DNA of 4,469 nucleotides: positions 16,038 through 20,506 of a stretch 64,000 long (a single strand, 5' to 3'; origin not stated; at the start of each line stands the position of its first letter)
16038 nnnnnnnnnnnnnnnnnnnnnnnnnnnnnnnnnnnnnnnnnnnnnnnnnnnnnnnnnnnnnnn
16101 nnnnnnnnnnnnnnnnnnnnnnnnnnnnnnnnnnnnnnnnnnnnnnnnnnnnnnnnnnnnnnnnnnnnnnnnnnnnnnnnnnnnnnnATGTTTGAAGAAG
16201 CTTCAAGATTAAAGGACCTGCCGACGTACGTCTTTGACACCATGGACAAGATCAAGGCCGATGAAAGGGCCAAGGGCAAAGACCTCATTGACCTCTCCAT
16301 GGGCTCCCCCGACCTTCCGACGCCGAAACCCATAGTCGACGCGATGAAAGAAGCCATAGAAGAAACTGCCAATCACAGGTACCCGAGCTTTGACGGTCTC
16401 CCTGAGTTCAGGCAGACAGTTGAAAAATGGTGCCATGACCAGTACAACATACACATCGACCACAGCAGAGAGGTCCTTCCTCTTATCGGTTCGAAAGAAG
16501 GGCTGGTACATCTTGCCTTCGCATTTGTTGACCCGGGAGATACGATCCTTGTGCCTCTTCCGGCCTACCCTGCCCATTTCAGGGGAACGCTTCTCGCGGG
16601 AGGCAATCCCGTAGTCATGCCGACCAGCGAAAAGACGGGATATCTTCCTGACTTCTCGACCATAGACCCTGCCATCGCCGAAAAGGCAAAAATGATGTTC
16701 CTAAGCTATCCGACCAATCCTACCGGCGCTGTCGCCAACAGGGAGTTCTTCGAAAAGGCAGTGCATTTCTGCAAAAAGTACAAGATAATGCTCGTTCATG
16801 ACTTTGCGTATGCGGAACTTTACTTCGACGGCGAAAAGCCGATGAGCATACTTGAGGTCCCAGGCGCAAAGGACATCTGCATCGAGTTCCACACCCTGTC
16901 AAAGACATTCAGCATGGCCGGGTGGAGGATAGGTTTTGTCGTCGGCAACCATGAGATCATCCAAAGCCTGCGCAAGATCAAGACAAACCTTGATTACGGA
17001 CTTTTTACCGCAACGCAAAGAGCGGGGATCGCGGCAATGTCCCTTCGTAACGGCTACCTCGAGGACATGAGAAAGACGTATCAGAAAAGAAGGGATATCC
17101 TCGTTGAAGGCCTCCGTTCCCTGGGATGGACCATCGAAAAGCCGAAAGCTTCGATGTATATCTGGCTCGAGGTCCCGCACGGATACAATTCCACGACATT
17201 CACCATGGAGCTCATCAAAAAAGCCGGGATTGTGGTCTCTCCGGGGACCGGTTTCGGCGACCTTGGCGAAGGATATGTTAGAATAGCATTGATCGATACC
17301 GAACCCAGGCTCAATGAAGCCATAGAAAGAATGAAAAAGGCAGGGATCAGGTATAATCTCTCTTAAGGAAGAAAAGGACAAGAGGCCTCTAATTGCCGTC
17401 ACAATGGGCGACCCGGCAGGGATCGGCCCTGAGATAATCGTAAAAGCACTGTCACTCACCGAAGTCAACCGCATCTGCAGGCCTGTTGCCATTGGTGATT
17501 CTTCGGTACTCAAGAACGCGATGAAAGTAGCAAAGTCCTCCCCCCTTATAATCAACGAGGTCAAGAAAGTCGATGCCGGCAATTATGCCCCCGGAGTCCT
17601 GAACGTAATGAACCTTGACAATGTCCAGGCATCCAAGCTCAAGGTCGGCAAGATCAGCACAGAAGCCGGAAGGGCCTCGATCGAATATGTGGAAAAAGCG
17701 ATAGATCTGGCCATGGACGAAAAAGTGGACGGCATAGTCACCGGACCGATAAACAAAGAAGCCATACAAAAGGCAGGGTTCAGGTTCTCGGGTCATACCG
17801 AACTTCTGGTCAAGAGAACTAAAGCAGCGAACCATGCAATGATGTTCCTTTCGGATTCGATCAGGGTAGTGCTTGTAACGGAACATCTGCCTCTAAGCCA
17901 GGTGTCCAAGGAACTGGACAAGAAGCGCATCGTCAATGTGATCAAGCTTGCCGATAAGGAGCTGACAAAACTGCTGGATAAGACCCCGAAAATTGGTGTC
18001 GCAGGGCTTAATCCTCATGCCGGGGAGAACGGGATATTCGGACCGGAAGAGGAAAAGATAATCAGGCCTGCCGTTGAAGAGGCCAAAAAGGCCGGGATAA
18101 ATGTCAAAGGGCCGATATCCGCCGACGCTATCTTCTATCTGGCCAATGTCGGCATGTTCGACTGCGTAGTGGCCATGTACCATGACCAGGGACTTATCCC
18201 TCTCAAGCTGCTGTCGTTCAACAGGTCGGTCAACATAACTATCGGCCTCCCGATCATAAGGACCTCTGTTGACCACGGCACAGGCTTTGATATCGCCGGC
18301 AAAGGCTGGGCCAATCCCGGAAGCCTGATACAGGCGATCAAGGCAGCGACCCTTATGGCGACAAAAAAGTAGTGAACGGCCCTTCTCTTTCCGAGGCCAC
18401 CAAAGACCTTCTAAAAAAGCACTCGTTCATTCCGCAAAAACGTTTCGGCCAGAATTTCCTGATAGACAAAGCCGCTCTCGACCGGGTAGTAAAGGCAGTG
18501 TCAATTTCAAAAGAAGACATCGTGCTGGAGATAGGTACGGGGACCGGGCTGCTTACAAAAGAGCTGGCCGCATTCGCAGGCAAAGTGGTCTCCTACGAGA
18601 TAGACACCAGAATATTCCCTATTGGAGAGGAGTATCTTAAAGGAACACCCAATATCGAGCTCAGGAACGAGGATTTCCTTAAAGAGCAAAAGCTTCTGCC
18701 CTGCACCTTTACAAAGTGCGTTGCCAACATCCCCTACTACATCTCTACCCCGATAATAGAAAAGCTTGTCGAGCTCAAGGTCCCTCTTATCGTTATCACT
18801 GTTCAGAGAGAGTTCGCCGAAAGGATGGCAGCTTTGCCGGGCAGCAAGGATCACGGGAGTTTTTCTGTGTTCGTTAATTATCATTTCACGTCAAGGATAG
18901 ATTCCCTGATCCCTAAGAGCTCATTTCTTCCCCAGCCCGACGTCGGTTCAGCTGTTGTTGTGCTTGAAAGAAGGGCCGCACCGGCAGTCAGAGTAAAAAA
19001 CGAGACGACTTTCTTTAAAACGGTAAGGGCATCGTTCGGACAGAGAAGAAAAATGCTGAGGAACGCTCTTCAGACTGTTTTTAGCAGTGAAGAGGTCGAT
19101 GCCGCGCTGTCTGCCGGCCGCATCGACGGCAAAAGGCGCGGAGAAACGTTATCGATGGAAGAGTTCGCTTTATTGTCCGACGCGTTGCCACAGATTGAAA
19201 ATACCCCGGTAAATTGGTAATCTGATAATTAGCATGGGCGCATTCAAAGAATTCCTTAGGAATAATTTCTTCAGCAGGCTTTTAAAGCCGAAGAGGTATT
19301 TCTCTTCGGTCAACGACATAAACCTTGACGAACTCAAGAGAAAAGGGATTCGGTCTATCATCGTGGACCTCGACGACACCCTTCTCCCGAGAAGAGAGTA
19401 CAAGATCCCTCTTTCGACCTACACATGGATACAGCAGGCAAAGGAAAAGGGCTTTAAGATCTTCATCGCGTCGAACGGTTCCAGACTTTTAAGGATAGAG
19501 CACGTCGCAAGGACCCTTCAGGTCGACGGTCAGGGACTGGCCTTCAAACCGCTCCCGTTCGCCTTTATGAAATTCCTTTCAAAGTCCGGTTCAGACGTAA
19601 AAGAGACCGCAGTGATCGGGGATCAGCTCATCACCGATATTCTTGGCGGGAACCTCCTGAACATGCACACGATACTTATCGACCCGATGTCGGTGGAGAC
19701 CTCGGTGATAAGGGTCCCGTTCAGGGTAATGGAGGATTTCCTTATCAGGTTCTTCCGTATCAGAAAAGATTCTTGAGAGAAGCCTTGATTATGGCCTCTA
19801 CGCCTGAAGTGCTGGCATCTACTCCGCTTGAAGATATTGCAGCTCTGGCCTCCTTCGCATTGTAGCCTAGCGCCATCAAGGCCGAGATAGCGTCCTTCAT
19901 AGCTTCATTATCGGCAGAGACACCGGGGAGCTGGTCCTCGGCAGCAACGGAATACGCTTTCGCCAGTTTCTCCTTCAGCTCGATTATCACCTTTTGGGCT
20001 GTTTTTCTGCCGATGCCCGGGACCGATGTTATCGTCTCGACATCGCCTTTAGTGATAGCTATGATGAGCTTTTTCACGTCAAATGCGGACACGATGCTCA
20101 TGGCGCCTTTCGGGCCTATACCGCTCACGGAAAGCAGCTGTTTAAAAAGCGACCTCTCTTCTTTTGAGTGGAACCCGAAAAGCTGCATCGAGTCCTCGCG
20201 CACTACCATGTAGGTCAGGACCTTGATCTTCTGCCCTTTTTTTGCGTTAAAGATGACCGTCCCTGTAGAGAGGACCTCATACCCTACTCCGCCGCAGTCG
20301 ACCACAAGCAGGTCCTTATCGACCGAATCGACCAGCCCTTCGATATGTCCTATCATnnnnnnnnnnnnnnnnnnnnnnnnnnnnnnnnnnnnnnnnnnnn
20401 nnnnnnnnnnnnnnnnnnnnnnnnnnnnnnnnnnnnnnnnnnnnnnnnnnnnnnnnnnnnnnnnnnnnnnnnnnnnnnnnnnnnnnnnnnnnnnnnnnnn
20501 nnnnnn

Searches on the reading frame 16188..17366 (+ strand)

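Call 17: search_protein_families(library=ncbifam, proteins=[window:16188-17366:+], max_evalue=0.00001)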
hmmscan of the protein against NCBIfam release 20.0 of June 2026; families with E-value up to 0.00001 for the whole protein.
window:16188-17366:+ (392 aa): 71 families (the best 25 are shown)
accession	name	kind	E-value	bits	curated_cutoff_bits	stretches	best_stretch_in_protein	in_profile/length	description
NF006756.0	PRK09276.1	subfamily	2e-163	543.8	507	1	2-385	2-385/387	LL-diaminopimelate aminotransferase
NF004611.0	PRK05942.1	equivalog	1.7e-161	537.7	628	1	3-390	7-394/394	aspartate aminotransferase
TIGR03540.1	DapC_direct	equivalog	1.1e-157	524.9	593.25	1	4-384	2-382/383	LL-diaminopimelate aminotransferase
NF005815.0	PRK07681.1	equivalog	1.5e-134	449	545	1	1-387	2-387/399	LL-diaminopimelate aminotransferase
NF005977.0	PRK08068.1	subfamily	4e-133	444.4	494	1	2-386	3-387/391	transaminase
NF005613.0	PRK07366.1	equivalog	1.9e-127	425.5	486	1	5-384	4-386/391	LL-diaminopimelate aminotransferase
NF006033.0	PRK08175.1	equivalog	9.3e-127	423.4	647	1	4-384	9-392/407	alanine transaminase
NF006604.0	PRK09148.1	equivalog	8.9e-121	403.7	648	1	2-384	2-387/406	LL-diaminopimelate aminotransferase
NF006387.0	PRK08636.1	equivalog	2.9e-113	378.9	675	1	5-384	7-396/403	LL-diaminopimelate aminotransferase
NF004937.0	PRK06290.1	equivalog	4.9e-87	292.3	585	1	14-338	25-350/410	LL-diaminopimelate aminotransferase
NF041364.1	GntC_guanitoxin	equivalog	6.7e-85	285.1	415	1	34-384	1-355/356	guanitoxin biosynthesis PLP-dependent (S)-gamma-hydroxy-L-arginine cyclodehydratase GntC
TIGR03537.1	DapC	equivalog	2.6e-78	263.4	453.6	1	33-383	2-348/350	succinyldiaminopimelate transaminase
NF005588.0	PRK07309.1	equivalog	1.3e-69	235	576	1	31-384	30-384/391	pyridoxal phosphate-dependent aminotransferase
NF041091.1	asp_aminotase_Arch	equivalog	1.3e-67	228.3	550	1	19-384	15-373/376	aspartate aminotransferase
NF005817.0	PRK07683.1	equivalog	1.9e-66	224.3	575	1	29-384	26-379/387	aminotransferase A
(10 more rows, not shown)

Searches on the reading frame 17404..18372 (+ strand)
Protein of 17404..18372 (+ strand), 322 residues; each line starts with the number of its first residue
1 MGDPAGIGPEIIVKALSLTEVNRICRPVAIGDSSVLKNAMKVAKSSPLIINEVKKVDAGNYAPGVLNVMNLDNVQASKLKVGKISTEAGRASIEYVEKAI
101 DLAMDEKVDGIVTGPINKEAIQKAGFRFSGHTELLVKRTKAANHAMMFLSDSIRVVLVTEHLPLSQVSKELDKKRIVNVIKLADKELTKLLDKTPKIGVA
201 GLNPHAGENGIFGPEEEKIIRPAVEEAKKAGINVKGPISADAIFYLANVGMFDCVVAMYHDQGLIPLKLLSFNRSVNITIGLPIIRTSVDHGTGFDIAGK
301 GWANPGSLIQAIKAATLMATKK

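Call 17: search_protein_families(library=ncbifam, proteins=[window:17404-18372:+], max_evalue=0.00001)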
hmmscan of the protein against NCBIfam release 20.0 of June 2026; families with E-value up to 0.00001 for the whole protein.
window:17404-18372:+ (322 aa): 7 families
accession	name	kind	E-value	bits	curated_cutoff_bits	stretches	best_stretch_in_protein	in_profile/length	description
TIGR00557.1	pdxA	equivalog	4.2e-114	381.3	290.35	1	1-318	6-319/320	4-hydroxythreonine-4-phosphate dehydrogenase PdxA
NF002992.0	PRK03743.1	equivalog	1.1e-112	376.6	470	1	1-318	11-327/333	4-hydroxythreonine-4-phosphate dehydrogenase PdxA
NF003699.0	PRK05312.1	equivalog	3.2e-96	322.6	378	1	1-321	11-335/340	4-hydroxythreonine-4-phosphate dehydrogenase PdxA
NF002891.0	PRK03371.1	equivalog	2.1e-92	309.9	583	1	1-317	9-324/326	D-threonate 4-phosphate dehydrogenase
NF002744.0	PRK02746.1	equivalog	4.8e-85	285.7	425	1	1-321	16-342/346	4-hydroxythreonine-4-phosphate dehydrogenase PdxA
NF002520.0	PRK01909.1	equivalog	1.6e-82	277.4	476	1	2-321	13-325/329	4-hydroxythreonine-4-phosphate dehydrogenase PdxA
NF003040.0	PRK03946.1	equivalog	1.3e-72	244.8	376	1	1-318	8-303/307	4-hydroxythreonine-4-phosphate dehydrogenase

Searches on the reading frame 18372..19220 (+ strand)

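Call 17: search_protein_families(library=ncbifam, proteins=[window:18372-19220:+], max_evalue=0.00001)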
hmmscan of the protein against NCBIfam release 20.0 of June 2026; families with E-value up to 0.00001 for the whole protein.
window:18372-19220:+ (282 aa): 20 families
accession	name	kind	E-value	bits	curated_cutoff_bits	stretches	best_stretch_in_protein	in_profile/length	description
TIGR00755.1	ksgA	equivalog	1.1e-67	228.1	171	1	20-271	2-255/256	16S rRNA (adenine(1518)-N(6)/adenine(1519)-N(6))-dimethyltransferase RsmA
NF000499.2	Erm23S_rRNA_broad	equivalog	7.9e-50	169.5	212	1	26-268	2-240/244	23S ribosomal RNA methyltransferase Erm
NF011486.0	PRK14896.1-1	equivalog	8.6e-40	136.6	450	1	19-270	20-274/284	16S ribosomal RNA methyltransferase A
NF000337.1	erm_SHROVE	exception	9.6e-35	120.1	320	1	23-253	4-231/248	ErmE/ErmH/ErmO/ErmR family 23S rRNA (adenine(2058)-N(6))-methyltransferase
NF042938.1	Erm55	exception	1.7e-23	83.1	525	1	23-238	9-217/270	23S rRNA (adenine(2058)-N(6))-methyltransferase Erm(55)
NF042988.1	Erm46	exception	1.4e-22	80.3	503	1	23-247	9-229/255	23S rRNA (adenine(2058)-N(6))-methyltransferase Erm(46)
NF012222.1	erm_A_23S_MT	exception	2.7e-20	72.9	475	1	26-210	9-187/243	23S rRNA (adenine(2058)-N(6))-methyltransferase Erm(A)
NF012220.1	erm_B_23S_MT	exception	7.2e-20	71.6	525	1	24-203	6-180/245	23S rRNA (adenine(2058)-N(6))-methyltransferase Erm(B)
NF045543.1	erm_G_23S_MT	exception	1.4e-19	70.9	515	1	26-220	9-201/244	23S rRNA (adenine(2058)-N(6))-methyltransferase Erm(G)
NF000412.1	Erm43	exception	2.9e-19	69.5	500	1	26-215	9-192/243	23S rRNA (adenine(2058)-N(6))-methyltransferase Erm(43)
NF012219.1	erm_C_23S_MT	exception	7.5e-19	68.3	530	1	26-204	9-182/244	23S rRNA (adenine(2058)-N(6))-methyltransferase Erm(C)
NF000024.1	ErmS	exception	1.7e-18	67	675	1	23-253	61-290/319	23S rRNA (adenine(2058)-N(6))-methyltransferase Erm(S)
NF000087.1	ErmO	exception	1.2e-17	64.3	450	1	25-253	11-238/259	23S rRNA (adenine(2058)-N(6))-methyltransferase Erm(O)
NF000047.1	ErmV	exception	1.2e-17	64.1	500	1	25-252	11-237/259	23S rRNA (adenine(2058)-N(6))-methyltransferase Erm(V)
NF000411.1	Erm45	exception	2.3e-16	60.4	525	1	24-203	6-180/245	23S rRNA (adenine(2058)-N(6))-methyltransferase Erm(45)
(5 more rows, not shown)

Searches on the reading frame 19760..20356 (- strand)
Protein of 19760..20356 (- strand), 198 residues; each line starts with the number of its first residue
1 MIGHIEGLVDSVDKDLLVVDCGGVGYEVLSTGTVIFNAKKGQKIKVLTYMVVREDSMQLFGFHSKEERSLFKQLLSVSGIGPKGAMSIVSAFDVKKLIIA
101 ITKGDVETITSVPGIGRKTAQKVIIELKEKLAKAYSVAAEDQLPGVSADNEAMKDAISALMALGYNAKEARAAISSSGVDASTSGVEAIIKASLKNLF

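Call 4: search_protein_families(library=pfam, proteins=[window:19760-20356:-], max_evalue=0.01)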
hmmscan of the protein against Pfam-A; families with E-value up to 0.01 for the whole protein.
window:19760-20356:- (198 aa): 10 families
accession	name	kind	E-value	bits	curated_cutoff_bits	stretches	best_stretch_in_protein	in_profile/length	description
PF01330.27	RuvA_N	-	8.2e-20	71.1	23.6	1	1-61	1-61/61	RuvA N terminal domain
PF14520.12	HHH_5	-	1.1e-16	61.5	27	1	71-129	1-57/57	Helix-hairpin-helix domain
PF07499.19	RuvA_C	-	1.3e-10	42.1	24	1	152-197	2-46/47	RuvA, C-terminal domain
PF00633.29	HHH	-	1.4e-09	37.7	24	1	105-124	9-28/30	Helix-hairpin-helix motif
PF12826.13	HHH_2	-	1.9e-05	25.2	27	0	71-96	34-59/64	Helix-hairpin-helix motif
PF01367.25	5_3_exonuc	-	5.7e-05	24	40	0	106-139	17-49/97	5'-3' exonuclease, C-terminal SAM fold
PF21176.3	RecR_HhH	-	0.00029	21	27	0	107-123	6-22/45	RecR, helix-hairpin-helix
PF12836.13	HHH_3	-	0.00092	19.7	27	0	105-129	12-35/65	Helix-hairpin-helix motif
PF00416.27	Ribosomal_S13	-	0.0026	18.6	31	0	66-110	9-55/128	Ribosomal protein S13/S18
PF11798.14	IMS_HHH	-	0.0072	16.9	24.4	0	109-122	13-26/32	IMS family HHH motif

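Call 5: search_protein_families(library=ncbifam, proteins=[window:19760-20356:-], max_evalue=0.01)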
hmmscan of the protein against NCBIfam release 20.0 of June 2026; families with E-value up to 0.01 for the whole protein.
window:19760-20356:- (198 aa): 9 families
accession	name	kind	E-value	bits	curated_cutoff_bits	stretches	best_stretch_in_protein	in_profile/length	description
TIGR00084.2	ruvA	equivalog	1.8e-60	204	85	1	1-195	1-202/202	Holliday junction branch migration protein RuvA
NF011194.0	PRK14600.1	equivalog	3e-30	105.3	180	1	1-197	1-186/188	Holliday junction branch migration protein RuvA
NF001824.0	PRK00558.1-5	equivalog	0.00017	20.1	451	1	66-130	586-647/652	excinuclease ABC subunit UvrC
TIGR01448.2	helicase_RecD2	equivalog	0.0003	19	500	1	75-130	80-135/713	SF1B family DNA helicase RecD2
TIGR03916.1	rSAM_link_UDG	hypoth_equivalog_domain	0.00039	19.6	343.5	0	99-125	322-348/415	putative DNA modification/repair radical SAM protein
NF011260.0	PRK14666.1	equivalog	0.0014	17.5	649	1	69-129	634-691/698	excinuclease ABC subunit C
NF033542.1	transpos_IS110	equivalog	0.0041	16.3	140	0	100-128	209-241/343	IS110 family RNA-guided transposase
TIGR01259.1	comE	subfamily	0.006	16.6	152.35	0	70-123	66-114/120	comEA protein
NF007017.0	PRK09482.1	equivalog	0.0088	15.6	261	0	105-137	180-211/257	flap endonuclease Xni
